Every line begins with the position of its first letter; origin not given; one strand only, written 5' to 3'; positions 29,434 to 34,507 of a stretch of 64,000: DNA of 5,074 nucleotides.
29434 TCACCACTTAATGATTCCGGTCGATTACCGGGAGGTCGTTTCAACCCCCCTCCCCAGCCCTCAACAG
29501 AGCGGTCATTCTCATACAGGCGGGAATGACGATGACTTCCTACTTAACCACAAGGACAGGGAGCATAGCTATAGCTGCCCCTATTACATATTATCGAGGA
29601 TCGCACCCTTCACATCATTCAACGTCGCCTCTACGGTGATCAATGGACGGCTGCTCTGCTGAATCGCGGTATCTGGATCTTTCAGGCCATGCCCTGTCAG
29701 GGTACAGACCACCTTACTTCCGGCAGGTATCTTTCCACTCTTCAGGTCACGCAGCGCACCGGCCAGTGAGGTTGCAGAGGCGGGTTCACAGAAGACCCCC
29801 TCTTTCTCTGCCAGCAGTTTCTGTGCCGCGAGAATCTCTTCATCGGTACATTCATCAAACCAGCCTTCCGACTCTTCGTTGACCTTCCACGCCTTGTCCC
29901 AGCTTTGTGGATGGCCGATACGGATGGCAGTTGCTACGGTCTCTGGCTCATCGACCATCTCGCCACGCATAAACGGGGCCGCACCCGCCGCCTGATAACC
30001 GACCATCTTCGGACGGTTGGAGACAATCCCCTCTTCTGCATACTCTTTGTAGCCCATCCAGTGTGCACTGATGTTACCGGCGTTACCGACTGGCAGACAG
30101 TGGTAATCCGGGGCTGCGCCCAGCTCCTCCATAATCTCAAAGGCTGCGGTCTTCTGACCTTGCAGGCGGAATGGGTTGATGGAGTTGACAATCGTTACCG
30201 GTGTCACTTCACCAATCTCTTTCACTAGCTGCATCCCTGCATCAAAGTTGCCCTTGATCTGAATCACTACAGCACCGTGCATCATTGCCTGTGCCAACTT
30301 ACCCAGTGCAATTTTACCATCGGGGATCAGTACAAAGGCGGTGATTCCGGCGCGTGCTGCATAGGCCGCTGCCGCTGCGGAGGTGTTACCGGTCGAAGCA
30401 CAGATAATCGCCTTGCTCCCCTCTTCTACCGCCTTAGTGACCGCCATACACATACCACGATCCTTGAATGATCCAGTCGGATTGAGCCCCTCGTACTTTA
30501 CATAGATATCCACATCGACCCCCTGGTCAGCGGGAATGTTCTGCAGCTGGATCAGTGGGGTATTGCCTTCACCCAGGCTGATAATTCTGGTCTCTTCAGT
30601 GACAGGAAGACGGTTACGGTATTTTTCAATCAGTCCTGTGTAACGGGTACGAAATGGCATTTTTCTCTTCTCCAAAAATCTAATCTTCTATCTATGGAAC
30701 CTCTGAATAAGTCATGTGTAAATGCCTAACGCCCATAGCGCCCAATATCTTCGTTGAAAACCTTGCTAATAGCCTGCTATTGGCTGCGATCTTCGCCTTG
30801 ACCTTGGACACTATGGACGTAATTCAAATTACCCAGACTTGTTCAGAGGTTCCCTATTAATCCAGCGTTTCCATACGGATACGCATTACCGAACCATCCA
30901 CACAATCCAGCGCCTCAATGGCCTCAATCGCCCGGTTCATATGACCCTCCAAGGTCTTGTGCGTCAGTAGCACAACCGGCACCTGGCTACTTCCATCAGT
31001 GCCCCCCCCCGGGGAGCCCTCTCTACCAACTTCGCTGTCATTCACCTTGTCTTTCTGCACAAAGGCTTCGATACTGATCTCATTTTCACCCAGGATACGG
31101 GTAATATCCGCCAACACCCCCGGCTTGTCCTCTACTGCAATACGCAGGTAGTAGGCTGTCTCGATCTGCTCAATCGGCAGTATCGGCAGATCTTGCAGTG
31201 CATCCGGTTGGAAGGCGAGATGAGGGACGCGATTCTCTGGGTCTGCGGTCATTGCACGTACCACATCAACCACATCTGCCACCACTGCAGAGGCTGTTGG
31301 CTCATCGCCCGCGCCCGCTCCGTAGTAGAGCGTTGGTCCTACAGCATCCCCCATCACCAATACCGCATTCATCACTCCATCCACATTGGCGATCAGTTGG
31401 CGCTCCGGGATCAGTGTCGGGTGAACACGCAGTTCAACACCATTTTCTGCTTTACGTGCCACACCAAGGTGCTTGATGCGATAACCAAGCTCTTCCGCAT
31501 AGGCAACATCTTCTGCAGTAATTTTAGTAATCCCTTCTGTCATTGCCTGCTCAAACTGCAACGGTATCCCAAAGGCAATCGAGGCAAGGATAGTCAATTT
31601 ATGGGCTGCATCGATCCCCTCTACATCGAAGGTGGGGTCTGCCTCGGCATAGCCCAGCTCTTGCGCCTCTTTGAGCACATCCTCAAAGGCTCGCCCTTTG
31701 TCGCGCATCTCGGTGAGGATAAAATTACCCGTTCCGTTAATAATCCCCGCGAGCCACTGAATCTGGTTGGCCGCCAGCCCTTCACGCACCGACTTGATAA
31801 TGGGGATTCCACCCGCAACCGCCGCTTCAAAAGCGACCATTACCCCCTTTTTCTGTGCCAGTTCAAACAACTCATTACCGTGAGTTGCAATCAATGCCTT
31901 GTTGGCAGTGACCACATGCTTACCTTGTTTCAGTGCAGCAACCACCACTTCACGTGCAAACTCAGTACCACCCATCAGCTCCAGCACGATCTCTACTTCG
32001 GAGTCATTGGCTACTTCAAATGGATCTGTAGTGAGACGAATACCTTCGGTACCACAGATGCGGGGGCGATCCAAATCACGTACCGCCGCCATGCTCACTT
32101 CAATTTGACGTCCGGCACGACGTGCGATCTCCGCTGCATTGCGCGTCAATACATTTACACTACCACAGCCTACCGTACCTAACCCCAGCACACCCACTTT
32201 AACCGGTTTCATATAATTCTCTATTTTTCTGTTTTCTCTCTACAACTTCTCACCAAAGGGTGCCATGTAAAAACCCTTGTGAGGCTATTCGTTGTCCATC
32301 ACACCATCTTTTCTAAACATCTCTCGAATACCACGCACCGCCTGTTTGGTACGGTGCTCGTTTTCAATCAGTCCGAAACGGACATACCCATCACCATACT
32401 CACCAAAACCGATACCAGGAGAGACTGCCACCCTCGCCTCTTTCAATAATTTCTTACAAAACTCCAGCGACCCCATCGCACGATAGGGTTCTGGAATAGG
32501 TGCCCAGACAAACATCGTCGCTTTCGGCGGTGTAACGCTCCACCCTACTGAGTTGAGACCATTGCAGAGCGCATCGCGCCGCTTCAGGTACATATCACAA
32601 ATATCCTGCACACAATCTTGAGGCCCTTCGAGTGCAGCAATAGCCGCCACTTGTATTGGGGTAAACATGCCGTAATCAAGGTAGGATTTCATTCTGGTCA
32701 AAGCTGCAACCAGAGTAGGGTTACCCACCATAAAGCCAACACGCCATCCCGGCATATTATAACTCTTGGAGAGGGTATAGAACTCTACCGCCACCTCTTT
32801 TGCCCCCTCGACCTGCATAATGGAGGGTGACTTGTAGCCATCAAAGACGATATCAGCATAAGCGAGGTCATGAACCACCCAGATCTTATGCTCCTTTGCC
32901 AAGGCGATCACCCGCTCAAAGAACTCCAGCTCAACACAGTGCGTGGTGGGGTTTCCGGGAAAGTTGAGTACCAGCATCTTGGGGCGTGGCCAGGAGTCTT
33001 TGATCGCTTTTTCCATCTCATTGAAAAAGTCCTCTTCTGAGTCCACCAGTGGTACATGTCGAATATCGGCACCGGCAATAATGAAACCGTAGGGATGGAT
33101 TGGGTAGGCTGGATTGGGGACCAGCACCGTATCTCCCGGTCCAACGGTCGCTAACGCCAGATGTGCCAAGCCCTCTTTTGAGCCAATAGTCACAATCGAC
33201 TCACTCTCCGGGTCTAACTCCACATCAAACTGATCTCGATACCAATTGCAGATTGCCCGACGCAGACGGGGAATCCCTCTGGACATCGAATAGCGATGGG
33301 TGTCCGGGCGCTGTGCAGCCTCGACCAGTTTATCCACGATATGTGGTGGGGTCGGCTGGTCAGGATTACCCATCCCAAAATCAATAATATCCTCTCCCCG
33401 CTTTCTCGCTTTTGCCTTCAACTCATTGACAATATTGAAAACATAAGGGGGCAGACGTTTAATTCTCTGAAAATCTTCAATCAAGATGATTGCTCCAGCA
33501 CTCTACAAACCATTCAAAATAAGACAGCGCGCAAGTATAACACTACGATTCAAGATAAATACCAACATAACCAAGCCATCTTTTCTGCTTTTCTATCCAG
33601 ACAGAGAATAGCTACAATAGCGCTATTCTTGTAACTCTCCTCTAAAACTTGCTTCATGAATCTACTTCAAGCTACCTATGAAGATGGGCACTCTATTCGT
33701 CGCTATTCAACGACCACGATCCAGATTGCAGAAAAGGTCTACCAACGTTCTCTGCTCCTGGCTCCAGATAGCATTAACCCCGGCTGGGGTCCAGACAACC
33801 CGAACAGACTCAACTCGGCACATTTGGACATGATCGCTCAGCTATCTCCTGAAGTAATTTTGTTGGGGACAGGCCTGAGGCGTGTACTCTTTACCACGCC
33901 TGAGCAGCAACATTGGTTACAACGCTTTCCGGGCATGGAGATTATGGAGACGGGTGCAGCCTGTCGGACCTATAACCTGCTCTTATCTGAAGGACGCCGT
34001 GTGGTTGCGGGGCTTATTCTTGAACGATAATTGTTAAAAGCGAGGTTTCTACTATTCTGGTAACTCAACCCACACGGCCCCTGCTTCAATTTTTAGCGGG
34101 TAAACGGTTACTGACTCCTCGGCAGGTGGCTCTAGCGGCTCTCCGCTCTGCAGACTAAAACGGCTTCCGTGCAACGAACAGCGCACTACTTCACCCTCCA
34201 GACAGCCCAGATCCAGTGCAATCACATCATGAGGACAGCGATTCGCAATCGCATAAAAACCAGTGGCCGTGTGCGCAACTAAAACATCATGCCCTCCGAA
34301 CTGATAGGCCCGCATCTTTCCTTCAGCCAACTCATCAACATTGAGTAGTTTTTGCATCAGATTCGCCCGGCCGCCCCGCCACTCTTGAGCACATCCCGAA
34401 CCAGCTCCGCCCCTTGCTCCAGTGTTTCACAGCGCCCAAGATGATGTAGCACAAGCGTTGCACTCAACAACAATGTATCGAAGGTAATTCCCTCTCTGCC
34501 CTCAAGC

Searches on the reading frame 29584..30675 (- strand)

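Call 79: search_protein_families(library=pfam, proteins=[window:29584-30675:-], max_evalue=0.0001)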
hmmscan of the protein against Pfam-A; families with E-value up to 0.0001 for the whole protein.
window:29584-30675:- (363 aa): 1 family
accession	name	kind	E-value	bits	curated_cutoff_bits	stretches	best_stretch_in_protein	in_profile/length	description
PF00291.31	PALP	-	1.4e-73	248.2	35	1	32-328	1-295/295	Pyridoxal-phosphate dependent enzyme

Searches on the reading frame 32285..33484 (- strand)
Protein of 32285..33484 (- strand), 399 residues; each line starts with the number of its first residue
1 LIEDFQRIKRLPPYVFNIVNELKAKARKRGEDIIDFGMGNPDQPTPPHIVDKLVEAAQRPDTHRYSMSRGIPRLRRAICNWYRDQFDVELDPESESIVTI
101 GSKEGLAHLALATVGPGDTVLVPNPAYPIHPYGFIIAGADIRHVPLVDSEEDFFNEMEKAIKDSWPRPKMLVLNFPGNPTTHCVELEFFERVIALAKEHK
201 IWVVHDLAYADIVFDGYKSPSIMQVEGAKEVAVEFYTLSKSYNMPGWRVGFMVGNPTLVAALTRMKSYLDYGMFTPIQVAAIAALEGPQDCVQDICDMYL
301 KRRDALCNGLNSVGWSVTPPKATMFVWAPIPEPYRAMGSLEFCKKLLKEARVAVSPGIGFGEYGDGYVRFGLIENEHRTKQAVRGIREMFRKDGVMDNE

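Call 79: search_protein_families(library=pfam, proteins=[window:32285-33484:-], max_evalue=0.0001)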
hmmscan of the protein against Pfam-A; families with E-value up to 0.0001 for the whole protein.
window:32285-33484:- (399 aa): 1 family
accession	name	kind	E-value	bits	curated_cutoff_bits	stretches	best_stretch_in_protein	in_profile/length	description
PF00155.27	Aminotran_1_2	-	1.2e-63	215.9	19.7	1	32-372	2-346/361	Aminotransferase class I and II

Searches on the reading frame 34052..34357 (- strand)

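Call 79: search_protein_families(library=pfam, proteins=[window:34052-34357:-], max_evalue=0.0001)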
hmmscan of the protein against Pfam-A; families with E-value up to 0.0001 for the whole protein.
window:34052-34357:- (101 aa): 2 families
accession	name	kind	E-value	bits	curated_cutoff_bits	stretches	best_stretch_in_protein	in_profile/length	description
PF00355.32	Rieske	-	1.8e-15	57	20.3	1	3-87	4-88/88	Rieske [2Fe-2S] domain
PF13806.12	Rieske_2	-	1.9e-12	47.4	27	1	3-98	4-104/104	Rieske-like [2Fe-2S] domain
